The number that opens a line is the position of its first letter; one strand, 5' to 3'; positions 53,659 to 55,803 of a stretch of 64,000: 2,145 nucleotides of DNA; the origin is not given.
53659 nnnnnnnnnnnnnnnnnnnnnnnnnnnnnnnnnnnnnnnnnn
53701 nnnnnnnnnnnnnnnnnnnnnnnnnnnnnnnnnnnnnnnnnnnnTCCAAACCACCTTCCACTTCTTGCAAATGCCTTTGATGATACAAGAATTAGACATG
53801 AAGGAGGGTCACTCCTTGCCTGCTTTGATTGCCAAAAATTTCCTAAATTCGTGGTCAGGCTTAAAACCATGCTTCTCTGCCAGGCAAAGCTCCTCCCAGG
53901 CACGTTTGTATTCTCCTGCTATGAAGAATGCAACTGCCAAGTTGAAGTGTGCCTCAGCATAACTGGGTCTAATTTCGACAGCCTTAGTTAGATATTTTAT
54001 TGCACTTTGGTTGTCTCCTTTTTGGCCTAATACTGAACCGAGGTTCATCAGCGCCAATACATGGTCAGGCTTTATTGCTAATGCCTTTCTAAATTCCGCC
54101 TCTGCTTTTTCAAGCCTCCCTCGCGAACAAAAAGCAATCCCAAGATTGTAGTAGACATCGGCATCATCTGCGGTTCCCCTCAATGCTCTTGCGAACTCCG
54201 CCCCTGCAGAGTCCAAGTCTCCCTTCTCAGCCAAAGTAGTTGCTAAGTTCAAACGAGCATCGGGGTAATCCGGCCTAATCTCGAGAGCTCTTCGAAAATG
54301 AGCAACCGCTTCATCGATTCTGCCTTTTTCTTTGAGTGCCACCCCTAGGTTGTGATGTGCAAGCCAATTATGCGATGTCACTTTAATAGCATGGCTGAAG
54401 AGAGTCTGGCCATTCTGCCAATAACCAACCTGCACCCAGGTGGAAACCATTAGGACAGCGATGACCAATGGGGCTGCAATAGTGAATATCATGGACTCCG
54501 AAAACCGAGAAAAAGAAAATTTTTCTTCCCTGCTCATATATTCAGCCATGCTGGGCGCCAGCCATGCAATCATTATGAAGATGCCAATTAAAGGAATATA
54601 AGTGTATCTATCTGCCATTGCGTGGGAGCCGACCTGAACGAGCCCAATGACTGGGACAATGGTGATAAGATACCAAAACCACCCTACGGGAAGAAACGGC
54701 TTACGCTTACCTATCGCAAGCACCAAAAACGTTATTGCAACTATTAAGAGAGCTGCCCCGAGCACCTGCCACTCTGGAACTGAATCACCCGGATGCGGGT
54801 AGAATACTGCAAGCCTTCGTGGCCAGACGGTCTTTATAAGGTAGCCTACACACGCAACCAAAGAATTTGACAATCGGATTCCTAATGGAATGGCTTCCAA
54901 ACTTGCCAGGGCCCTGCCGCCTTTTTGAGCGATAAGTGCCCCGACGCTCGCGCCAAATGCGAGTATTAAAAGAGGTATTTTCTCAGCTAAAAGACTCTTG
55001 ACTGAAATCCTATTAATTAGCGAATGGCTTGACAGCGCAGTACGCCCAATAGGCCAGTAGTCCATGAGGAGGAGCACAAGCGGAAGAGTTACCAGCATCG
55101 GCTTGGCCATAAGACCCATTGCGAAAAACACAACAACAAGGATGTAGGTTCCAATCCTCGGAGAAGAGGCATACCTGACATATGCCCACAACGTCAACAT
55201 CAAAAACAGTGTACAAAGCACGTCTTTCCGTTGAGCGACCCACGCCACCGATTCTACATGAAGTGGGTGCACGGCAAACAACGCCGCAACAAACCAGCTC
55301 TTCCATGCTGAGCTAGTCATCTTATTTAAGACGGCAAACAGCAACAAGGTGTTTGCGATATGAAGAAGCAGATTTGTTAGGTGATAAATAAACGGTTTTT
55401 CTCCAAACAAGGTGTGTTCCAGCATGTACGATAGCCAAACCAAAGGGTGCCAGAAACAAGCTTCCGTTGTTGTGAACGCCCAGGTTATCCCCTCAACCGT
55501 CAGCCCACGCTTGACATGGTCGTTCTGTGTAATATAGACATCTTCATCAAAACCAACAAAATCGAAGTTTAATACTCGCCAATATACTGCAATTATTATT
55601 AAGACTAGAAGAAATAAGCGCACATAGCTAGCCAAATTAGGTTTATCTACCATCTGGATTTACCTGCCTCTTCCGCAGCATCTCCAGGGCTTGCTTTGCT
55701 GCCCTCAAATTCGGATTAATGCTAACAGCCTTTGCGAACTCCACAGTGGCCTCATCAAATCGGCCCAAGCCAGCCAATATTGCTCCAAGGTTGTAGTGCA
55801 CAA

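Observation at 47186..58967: Seven GT-C-fold membrane glycosyltransferase-like genes in 12 kb, including four tandem TMTC-like (DUF1736 plus TPR) paralogs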

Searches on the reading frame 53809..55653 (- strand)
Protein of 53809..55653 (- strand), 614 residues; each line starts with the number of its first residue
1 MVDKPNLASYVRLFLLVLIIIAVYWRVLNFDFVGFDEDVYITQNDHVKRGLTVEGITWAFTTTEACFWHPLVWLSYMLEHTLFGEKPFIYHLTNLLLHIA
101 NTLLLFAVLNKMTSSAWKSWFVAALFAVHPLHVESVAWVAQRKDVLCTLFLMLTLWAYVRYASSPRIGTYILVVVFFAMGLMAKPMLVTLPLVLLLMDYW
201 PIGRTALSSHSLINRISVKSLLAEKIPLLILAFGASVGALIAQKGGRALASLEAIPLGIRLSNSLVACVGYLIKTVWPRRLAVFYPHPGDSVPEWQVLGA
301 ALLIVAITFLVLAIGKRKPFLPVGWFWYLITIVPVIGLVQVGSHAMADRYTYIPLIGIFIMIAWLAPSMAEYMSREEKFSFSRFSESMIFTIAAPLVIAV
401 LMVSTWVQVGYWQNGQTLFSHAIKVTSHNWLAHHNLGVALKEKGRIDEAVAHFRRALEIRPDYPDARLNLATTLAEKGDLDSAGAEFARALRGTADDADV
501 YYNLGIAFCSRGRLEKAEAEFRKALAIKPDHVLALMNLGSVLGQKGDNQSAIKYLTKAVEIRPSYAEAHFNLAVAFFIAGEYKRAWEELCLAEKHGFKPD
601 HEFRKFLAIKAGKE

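Call 4: search_protein_families(library=pfam, proteins=[window:53809-55653:-], max_evalue=0.01)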
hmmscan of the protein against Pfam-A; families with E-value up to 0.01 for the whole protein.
window:53809-55653:- (614 aa): 23 families
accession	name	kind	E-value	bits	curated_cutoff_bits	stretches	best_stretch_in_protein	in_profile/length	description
PF13414.12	TPR_11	-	1.7e-34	117.6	26.8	4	439-478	3-42/42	TPR repeat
PF00515.34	TPR_1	-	1.9e-31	107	27.8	3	432-463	3-34/34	Tetratricopeptide repeat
PF13424.12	TPR_12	-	3.1e-31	107.8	30.1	5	498-563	3-76/77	Tetratricopeptide repeat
PF13431.12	TPR_17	-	6.1e-28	95.2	24.4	2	453-483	2-32/34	Tetratricopeptide repeat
PF07719.23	TPR_2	-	8.4e-28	94.6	27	3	431-463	2-34/34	Tetratricopeptide repeat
PF13432.12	TPR_16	-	9.3e-27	93.5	32.7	4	436-497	3-64/65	Tetratricopeptide repeat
PF13181.12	TPR_8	-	7.7e-26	88.5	25.7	3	432-463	3-34/34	Tetratricopeptide repeat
PF14559.12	TPR_19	-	3.7e-21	75.6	25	3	442-501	3-62/68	Tetratricopeptide repeat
PF13428.12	TPR_14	-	9e-16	57.2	23.5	2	433-472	4-43/44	Tetratricopeptide repeat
PF13374.12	TPR_10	-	3.6e-15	55.8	27.5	1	434-460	6-32/42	Tetratricopeptide repeat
PF24575.1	TPR_Slam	-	4.4e-14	53.2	35.2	1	430-487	47-104/104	Surface lipoprotein assembly modifier, N-terminal TPR repeats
PF13176.12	TPR_7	-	2.2e-13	49.6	27.9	1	432-465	1-34/36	Tetratricopeptide repeat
PF23914.1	TPR_CcmH_CycH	-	1.3e-09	38.5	42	2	491-587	43-142/158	Cytochrome c-type biogenesis protein H TPR domain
PF13174.12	TPR_6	-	8e-09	36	26.3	0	435-462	5-32/33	Tetratricopeptide repeat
PF13231.12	PMT_2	-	4.3e-08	34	26.1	1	78-199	12-128/160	Dolichyl-phosphate-mannose-protein mannosyltransferase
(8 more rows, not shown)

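Call 8: find_encoding_contigs(protein=window:53809-55653:-, flank=10000, max_places=6)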
Protein window:53809-55653:- (614 aa): no gene with exactly this product is on record in the collection.

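Call 28: find_related_loci(query=A2, collection=genome_contigs, flank=10000)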
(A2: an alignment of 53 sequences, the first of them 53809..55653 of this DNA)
Query A2 (614 aa) in genome_contigs; peptide patterns used: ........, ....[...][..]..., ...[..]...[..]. (x = any residue, [..] = any of these).
600 stretches matched a pattern (row limit reached: there are more); 596 encode a relative of the query (tblastn E <= 1e-3); the best 80 are kept; 80 distinct loci.
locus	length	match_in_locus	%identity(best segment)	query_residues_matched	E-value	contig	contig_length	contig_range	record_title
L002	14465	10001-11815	48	9-600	1e-173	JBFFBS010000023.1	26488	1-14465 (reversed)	MAG: Syntrophobacteria bacterium isolate Mix_mud12.2021.10.10 k141_276304_length_26488_cov_20.0984, whole genome shotgun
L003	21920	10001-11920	46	4-602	4e-171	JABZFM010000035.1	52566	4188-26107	MAG: Desulfobacteraceae bacterium isolate Grevelingen_8MPa_metabat2.60 scaffold_562, whole genome shotgun sequence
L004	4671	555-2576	47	15-600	5e-175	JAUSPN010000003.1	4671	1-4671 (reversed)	MAG: Candidatus Desulfaltia sp. isolate E21_metabat.bin.72 E21_k141_284683, whole genome shotgun sequence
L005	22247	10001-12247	46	21-601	1e-167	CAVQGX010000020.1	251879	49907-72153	MAG: uncultured delta proteobacterium isolate MFD09779.bin.3.209 genome assembly, contig: contig_24117, whole genome sho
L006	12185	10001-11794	46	1-602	6e-165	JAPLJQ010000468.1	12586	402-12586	MAG: Deltaproteobacteria bacterium isolate LacPavin_0419_WC70S_MAG_49_10 LacPavin_0419_WC70S_scaffold_744438, whole geno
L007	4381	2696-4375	46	15-614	8e-169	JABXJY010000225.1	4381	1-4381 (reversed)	MAG: Desulfobacterales bacterium isolate CR_Bin_129 NODE_345_length_4381_cov_15.637082, whole genome shotgun sequence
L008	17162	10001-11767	47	16-600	2e-162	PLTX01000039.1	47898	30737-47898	MAG: Verrucomicrobia bacterium isolate bog_1451 73.20120700_S1D.122_contig_64361, whole genome shotgun sequence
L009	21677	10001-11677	45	14-576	3e-158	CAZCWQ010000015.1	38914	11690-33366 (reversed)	MAG TPA_asm: uncultured Desulfobacterales bacterium isolate SRP323688_co1_279 genome assembly, contig: NODE_1906_length_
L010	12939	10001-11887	45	16-606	3e-157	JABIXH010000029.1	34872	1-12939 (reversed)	MAG: Nitrospina sp. isolate SI073_bin113 k141_688032, whole genome shotgun sequence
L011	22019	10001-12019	44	15-601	1e-155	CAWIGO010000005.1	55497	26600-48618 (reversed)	MAG: uncultured Verrucomicrobiae bacterium isolate MFD03726.bin.1.231 genome assembly, contig: contig_23936, whole genom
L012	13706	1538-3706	43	4-610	3e-154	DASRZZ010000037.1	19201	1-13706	MAG TPA_asm: Syntrophales bacterium isolate SMAG_U15336 k141_1677127, whole genome shotgun sequence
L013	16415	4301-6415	46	11-601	8e-162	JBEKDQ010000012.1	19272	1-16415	MAG: Desulfobaccales bacterium isolate SPRUCE 187 SPRUCE_187_12, whole genome shotgun sequence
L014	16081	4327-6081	43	15-600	1e-153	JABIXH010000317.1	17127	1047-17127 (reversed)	MAG: Nitrospina sp. isolate SI073_bin113 k141_1681990, whole genome shotgun sequence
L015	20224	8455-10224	44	16-614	2e-160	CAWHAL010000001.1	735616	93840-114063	MAG: uncultured Planctomycetota bacterium isolate MFD04408.bin.1.172 genome assembly, contig: contig_22797, whole genome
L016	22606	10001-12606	46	14-613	3e-171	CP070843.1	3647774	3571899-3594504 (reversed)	MAG: Deltaproteobacteria bacterium isolate bin435 chromosome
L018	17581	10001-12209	45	15-603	5e-151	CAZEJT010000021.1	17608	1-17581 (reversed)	MAG TPA_asm: uncultured Chlorobiaceae bacterium isolate SRP273308_co1_412 genome assembly, contig: NODE_3550_length_1760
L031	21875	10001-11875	44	11-585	2e-144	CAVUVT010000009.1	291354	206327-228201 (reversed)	MAG: uncultured Verrucomicrobiae bacterium isolate MFD05580.bin.2.12 genome assembly, contig: contig_29888, whole genome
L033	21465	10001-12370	41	14-601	2e-154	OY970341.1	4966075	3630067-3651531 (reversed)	MAG: uncultured delta proteobacterium isolate MFD01231.bin.c.2 genome assembly, chromosome: 1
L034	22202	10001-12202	42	24-600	6e-143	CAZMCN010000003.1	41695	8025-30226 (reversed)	MAG TPA_asm: uncultured Pirellulales bacterium isolate binchicken_co334_339 genome assembly, contig: NODE_1434_length_41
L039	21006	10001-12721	41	15-594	2e-141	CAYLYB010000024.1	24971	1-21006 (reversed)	MAG TPA_asm: uncultured Pirellulales bacterium isolate binchicken_co129_760 genome assembly, contig: NODE_5431_length_24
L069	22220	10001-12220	43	26-601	1e-144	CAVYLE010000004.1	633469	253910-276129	MAG: uncultured Verrucomicrobiae bacterium isolate MFD01476.bin.1.197 genome assembly, contig: contig_16356, whole genom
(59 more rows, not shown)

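Call 29: predict_structure(alignment_id=A2)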
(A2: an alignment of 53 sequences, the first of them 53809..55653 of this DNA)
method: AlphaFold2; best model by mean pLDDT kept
length: 614 residues; sequences in the alignment: 53
mean_pLDDT: 87.6   pTM: 0.85
mean pLDDT of the five models: 87.6, 87.5, 87.4, 85.6, 84.8
residues with pLDDT >= 90: 365; 70-90: 181; 50-70: 64; < 50: 4
segments of 3 or more residues with pLDDT < 50: none
pLDDT, mean of each block of 10 residues (from residue 1): 70 96 90 71 87 93 76 93 90 93 96 93 94 61 90 97 95 97 89 96 85 84 96 88 69 71 87 85 67 89 97 94 95 76 60 87 88 70 65 90 90 86 86 92 94 95 89 91 90 78 90 93 94 96 96 98 94 97 97 95 95 79
secondary structure, 60 per line:
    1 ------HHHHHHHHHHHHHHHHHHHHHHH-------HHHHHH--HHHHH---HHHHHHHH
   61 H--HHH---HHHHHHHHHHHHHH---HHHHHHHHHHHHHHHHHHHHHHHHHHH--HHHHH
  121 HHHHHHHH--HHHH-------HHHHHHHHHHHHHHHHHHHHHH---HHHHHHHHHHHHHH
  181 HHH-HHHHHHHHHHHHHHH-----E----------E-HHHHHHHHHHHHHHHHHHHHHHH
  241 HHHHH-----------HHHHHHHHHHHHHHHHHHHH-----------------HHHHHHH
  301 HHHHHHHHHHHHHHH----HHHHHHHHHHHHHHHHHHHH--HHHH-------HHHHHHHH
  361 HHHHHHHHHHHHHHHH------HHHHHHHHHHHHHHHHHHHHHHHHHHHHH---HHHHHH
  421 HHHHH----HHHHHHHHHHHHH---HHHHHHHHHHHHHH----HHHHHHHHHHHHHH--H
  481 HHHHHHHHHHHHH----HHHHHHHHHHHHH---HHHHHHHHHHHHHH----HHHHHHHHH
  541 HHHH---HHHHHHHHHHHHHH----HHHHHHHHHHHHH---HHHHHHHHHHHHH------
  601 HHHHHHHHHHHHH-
elements in order: H7-29 H37-42 H45-49 H53-61 H70-83 H87-113 H116-128 H131-134 H142-163 H167-183 H185-199 H218-245 H257-276 H294-315 H320-339 H342-345 H353-376 H383-411 H415-425 H430-442 H446-459 H464-477 H480-493 H498-510 H514-527 H532-544 H548-561 H566-578 H582-594 H601-613

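Call 32: fold_search(model_id=the predicted structure, library=pdb)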
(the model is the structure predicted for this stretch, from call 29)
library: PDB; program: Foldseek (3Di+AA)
matches with E <= 10: 1413; with E <= 0.001: 370
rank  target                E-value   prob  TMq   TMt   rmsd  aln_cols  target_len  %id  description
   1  1w3b_A                8.5e-10  1.00  0.30  0.46  17.9       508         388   16  The superhelical TPR domain of O-linked GlcNAc transferase reveals structural similarities to importin alpha. (released 2004-09-09)
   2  9qhb                  1.7e-09  1.00  0.30  0.65  11.8       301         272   22  Crystal structure of 16-repeat CTPR protein with eliminated coordination sites (released 2025-10-22)
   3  6eou                  2.1e-09  1.00  0.32  0.55  12.9       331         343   21  O-GlcNAc transferase TPR domain with the intellectual disability associated mutation L254F (released 2018-05-09)
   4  1w3b_B                2.7e-09  1.00  0.30  0.49  13.0       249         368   28  The superhelical TPR domain of O-linked GlcNAc transferase reveals structural similarities to importin alpha. (released 2004-09-09)
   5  8chy                  5.9e-09  1.00  0.30  0.63  11.8       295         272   23  Crystal structure of an 8-repeat consensus TPR superhelix with Zinc. (released 2024-02-21)
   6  7yea_A                6.6e-09  1.00  0.32  0.20  20.7       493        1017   19  Human O-GlcNAc transferase Dimer (released 2023-07-12)
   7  9qhc_B                1.5e-08  1.00  0.31  0.68  10.8       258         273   25  Crystal structure of 8-repeat CTPR protein with eliminated coordination sites (released 2025-10-22)
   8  9qhc_A                1.7e-08  1.00  0.32  0.67  10.7       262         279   25  Crystal structure of 8-repeat CTPR protein with eliminated coordination sites (released 2025-10-22)
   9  9gaw_P                1.7e-08  1.00  0.29  0.36  25.0       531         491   16  High-resolution structure of the Anaphase-promoting complex/cyclosome (APC/C) bound to co-activator Cdh1 (released 2024-08-14)
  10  8a3t_F                4.1e-08  1.00  0.30  0.37  22.9       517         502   14  S. cerevisiae APC/C-Cdh1 complex (released 2022-08-31)
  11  9gaw_K                4.6e-08  1.00  0.30  0.35  23.7       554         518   14  High-resolution structure of the Anaphase-promoting complex/cyclosome (APC/C) bound to co-activator Cdh1 (released 2024-08-14)
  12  8dth_A                5.2e-08  1.00  0.30  0.26  13.4       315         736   23  Cryo-EM structure of Arabidopsis SPY alternative conformation 2 (released 2023-03-08)
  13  8dth_B                5.6e-08  1.00  0.29  0.26  13.3       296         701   23  Cryo-EM structure of Arabidopsis SPY alternative conformation 2 (released 2023-03-08)
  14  8dti_A                5.8e-08  1.00  0.28  0.28   3.9       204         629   27  Cryo-EM structure of Arabidopsis SPY in complex with GDP-fucose (released 2023-03-08)
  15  7yeh_A                5.8e-08  1.00  0.30  0.19  22.1       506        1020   19  Cryo-EM structure of human OGT-OGA complex (released 2023-07-12)
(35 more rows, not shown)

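Call 65: search_protein_families(library=pfam, proteins=[L002:1652-2413:+, L014:13360-16065:+, L010:7067-7813:+, L011:8822-9619:+, L005:7596-8684:+, L006:3440-4435:-, L039:19395-20483:-, L031:3286-4197:-], max_evalue=0.0001)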
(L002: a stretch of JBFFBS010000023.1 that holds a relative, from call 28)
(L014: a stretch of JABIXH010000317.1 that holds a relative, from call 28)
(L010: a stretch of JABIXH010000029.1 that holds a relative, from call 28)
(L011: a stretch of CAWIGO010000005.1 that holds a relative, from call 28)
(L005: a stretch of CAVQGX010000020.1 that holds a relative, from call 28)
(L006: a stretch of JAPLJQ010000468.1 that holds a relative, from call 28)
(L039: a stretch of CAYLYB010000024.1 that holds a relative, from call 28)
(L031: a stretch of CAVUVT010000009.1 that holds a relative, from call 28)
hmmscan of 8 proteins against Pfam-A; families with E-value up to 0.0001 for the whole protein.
L002:1652-2413:+ (253 aa): 2 families
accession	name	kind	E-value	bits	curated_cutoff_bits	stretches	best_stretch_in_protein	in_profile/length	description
PF00535.33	Glycos_transf_2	-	1.3e-22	80.9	23.3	1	28-184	2-164/168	Glycosyl transferase family 2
PF13641.12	Glyco_tranf_2_3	-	8e-06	26.5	27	1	26-141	3-127/230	Glycosyltransferase like family 2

L014:13360-16065:+ (901 aa): 7 families
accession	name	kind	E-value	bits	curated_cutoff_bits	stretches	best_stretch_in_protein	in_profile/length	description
PF02518.31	HATPase_c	-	6.8e-23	81.7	26.4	1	786-895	4-109/111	Histidine kinase-, DNA gyrase B-, and HSP90-like ATPase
PF13185.12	GAF_2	-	1.8e-14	54.6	28.6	1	393-531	8-136/136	GAF domain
PF13426.13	PAS_9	-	1.3e-12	48.3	27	1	555-654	2-103/103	PAS domain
PF00512.31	HisKA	-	3.9e-09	36.9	26.9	1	676-739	2-63/66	His Kinase A (phospho-acceptor) domain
PF00989.32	PAS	-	2.6e-07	31.1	22.6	1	544-652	1-113/113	PAS fold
PF13188.13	PAS_8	-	5.7e-06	26.5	21.8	1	544-589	1-43/65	PAS domain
PF08448.16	PAS_4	-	2e-05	25.2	23.1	1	552-656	3-109/110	PAS fold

L010:7067-7813:+ (248 aa): 3 families
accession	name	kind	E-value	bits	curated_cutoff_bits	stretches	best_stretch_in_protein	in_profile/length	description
PF00005.33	ABC_tran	-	3.1e-30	106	25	1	18-160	2-136/137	ABC transporter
PF13304.12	AAA_21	-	1.3e-13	52.1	27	1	128-194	233-302/304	AAA domain, putative AbiEii toxin, Type IV TA system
PF13175.12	AAA_15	-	1.1e-05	25.7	32.1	0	29-68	25-68/374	AAA ATPase domain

L011:8822-9619:+ (265 aa): 1 family
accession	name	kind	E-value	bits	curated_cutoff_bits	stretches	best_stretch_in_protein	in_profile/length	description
PF00849.27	PseudoU_synth_2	-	1e-25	91.1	26.8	1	26-183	1-150/152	RNA pseudouridylate synthase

L005:7596-8684:+ (362 aa): 3 families
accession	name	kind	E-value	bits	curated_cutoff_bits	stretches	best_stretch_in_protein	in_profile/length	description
PF07479.19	NAD_Gly3P_dh_C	-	6.8e-62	208.3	25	1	205-345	1-141/142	NAD-dependent glycerol-3-phosphate dehydrogenase C-terminus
PF01210.29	NAD_Gly3P_dh_N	-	1.4e-47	162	23.1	1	28-185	2-157/158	NAD-dependent glycerol-3-phosphate dehydrogenase N-terminus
PF20618.3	GPD_NAD_C_bact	-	3.4e-26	92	27.6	1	265-331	1-66/66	Bacterial GPD, NAD-dependent C-terminal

L006:3440-4435:- (331 aa): 3 families
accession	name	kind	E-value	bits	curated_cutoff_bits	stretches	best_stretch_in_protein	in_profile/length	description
PF01408.29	GFO_IDH_MocA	-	4.1e-25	89.2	24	1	3-121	2-120/120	Oxidoreductase family, NAD-binding Rossmann fold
PF22725.1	GFO_IDH_MocA_C3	-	2.6e-13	50.5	27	1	129-239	1-123/124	GFO/IDH/MocA C-terminal domain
PF02894.22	GFO_IDH_MocA_C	-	1.2e-08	35.5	22.9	1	133-327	1-205/218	Oxidoreductase family, C-terminal alpha/beta domain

L039:19395-20483:- (362 aa): 1 family
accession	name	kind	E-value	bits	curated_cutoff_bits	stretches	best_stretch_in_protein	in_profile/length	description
PF00180.25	Iso_dh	-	1e-90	304.9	27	1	6-355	1-347/348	Isocitrate/isopropylmalate dehydrogenase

L031:3286-4197:- (303 aa): 0 families

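Call 68: search_solved_structures(query=L034:9182-9928:+, max_evalue=0.00001)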
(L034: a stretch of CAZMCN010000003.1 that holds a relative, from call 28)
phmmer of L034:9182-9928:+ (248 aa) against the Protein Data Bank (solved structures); distinct sequences matched with E-value up to 0.00001: 1.
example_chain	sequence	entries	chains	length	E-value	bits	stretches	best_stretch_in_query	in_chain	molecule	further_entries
5mlz_A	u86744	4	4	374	1.2e-06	31.6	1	2-150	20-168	Dolichol monophosphate mannose synthase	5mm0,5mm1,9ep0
